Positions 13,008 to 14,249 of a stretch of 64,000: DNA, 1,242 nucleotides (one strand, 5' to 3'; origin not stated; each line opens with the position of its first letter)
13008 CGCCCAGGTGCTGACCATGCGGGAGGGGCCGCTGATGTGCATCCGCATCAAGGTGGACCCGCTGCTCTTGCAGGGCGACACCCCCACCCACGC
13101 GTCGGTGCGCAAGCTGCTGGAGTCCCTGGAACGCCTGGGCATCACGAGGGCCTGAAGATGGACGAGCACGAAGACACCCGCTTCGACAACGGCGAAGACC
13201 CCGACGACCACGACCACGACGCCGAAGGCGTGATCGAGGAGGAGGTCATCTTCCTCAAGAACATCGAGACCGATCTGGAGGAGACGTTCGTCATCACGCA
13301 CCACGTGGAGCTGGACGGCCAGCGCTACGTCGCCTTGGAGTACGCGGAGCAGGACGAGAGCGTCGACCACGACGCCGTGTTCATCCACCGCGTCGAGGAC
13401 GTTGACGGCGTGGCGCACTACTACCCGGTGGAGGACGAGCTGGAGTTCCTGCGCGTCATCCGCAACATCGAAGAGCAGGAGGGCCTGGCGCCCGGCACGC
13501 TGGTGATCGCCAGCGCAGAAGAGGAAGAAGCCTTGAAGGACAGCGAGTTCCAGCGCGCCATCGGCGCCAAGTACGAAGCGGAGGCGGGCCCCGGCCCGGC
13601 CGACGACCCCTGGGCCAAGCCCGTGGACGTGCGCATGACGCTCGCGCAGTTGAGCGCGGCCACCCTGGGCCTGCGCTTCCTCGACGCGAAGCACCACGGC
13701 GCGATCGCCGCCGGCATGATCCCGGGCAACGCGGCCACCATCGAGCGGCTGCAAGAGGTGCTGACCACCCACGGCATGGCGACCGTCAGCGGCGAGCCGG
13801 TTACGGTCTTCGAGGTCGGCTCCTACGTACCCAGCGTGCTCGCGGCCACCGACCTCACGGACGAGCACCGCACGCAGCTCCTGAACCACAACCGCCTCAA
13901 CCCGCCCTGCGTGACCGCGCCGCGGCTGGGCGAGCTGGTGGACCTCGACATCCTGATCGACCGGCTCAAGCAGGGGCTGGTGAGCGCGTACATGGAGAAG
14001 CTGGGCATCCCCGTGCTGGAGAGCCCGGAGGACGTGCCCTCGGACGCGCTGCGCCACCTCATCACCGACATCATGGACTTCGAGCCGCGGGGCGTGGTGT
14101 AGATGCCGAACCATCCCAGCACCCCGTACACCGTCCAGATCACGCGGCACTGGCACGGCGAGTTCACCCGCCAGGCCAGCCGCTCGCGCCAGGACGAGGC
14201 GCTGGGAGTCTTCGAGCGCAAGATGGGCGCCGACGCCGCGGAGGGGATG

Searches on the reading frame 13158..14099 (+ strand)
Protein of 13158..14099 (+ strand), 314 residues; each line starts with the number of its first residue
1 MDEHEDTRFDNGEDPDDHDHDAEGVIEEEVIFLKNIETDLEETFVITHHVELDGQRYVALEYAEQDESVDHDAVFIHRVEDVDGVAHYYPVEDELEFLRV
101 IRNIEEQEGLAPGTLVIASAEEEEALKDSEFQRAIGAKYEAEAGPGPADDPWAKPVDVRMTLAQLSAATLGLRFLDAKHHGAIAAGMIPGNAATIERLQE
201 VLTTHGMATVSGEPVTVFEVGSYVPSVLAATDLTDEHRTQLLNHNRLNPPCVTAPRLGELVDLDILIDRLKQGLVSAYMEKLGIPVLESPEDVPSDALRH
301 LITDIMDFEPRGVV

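Call 66: search_protein_families(library=pfam, max_evalue=0.001, proteins=[window:13158-14099:+])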
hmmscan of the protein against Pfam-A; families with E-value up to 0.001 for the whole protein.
window:13158-14099:+ (314 aa): 1 family
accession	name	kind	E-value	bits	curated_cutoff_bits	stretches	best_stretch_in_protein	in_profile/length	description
PF06949.16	DUF1292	-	1.2e-05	26.6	24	1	37-101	1-67/75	Protein of unknown function (DUF1292)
